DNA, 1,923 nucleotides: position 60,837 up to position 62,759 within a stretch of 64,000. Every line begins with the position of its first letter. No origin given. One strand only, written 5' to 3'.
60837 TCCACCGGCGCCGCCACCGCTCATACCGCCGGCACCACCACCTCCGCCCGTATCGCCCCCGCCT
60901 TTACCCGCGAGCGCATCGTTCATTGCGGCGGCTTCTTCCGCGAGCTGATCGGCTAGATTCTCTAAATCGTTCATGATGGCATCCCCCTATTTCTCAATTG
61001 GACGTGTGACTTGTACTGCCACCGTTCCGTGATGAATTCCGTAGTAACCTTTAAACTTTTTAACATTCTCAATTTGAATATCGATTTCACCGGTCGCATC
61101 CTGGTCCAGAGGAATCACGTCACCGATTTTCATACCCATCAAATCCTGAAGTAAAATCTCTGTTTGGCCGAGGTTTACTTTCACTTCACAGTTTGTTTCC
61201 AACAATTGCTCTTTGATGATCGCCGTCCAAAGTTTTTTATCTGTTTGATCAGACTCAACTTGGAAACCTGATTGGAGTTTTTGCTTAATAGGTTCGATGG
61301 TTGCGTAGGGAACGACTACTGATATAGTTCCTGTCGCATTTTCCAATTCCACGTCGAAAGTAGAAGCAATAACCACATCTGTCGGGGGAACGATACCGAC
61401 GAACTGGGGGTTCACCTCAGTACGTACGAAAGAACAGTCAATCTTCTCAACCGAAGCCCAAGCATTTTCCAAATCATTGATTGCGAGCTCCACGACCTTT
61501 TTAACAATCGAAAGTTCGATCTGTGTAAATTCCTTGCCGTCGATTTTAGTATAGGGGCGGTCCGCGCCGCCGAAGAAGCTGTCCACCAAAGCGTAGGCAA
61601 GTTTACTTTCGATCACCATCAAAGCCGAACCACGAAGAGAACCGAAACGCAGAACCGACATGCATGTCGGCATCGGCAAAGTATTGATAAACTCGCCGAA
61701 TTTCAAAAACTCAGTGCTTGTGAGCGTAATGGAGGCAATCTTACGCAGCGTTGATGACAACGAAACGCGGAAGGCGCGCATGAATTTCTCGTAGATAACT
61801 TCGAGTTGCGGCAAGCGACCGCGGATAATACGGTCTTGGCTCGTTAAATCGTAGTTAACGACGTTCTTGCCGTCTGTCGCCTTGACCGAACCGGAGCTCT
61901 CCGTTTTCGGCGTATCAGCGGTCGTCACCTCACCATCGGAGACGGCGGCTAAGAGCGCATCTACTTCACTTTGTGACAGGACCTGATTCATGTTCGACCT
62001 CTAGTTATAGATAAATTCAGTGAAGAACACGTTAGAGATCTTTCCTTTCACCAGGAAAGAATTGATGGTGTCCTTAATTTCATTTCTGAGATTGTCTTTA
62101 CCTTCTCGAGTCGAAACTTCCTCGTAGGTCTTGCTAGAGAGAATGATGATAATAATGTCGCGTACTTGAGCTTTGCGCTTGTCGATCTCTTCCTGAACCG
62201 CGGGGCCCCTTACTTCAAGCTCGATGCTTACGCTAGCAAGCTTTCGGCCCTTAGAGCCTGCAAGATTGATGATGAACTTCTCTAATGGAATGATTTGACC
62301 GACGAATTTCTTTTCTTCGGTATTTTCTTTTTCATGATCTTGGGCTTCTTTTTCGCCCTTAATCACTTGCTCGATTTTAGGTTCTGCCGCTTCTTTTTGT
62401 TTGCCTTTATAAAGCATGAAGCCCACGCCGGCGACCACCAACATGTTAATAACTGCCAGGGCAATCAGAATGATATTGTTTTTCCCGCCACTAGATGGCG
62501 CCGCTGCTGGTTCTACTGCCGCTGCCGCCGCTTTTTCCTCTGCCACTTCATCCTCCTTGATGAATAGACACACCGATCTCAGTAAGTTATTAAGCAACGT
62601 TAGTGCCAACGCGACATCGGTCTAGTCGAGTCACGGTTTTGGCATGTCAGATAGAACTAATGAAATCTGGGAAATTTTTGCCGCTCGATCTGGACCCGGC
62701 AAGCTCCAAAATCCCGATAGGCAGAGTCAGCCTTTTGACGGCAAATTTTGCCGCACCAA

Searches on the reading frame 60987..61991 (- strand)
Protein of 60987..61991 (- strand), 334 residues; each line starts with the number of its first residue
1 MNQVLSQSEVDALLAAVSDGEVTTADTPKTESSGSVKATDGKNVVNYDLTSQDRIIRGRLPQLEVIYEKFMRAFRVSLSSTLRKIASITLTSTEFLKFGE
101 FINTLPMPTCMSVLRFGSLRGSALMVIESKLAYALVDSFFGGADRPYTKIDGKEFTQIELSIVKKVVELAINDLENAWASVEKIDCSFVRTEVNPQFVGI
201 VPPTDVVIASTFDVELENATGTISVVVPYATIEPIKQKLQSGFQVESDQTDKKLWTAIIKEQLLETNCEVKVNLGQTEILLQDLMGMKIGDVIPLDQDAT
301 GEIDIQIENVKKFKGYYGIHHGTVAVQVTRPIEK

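Call 98: search_protein_families(library=pfam, proteins=[window:60987-61991:-], max_evalue=0.00001)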
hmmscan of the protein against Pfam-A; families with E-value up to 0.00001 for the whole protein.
window:60987-61991:- (334 aa): 2 families
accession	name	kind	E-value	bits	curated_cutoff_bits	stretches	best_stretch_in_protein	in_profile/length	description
PF02154.20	FliM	-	6.3e-60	202.8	27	1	47-239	1-192/192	Flagellar motor switch protein FliM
PF01052.25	FliMN_C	-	5.7e-21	74.7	23.8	1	261-332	1-72/73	Type III flagellar switch regulator (C-ring) FliN C-term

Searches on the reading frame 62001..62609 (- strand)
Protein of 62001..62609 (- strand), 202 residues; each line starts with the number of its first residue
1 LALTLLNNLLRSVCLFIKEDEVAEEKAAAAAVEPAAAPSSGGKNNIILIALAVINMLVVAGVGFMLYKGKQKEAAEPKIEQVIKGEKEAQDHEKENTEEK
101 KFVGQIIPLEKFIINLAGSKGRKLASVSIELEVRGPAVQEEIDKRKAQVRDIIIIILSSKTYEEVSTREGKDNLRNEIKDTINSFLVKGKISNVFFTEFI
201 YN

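Call 98: search_protein_families(library=pfam, proteins=[window:62001-62609:-], max_evalue=0.00001)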
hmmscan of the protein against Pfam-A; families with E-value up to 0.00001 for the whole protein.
window:62001-62609:- (202 aa): 1 family
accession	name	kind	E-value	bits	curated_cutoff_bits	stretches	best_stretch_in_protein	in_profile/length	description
PF03748.19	FliL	-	9.2e-25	87.6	24.6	1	107-201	2-102/103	Flagellar basal body-associated protein FliL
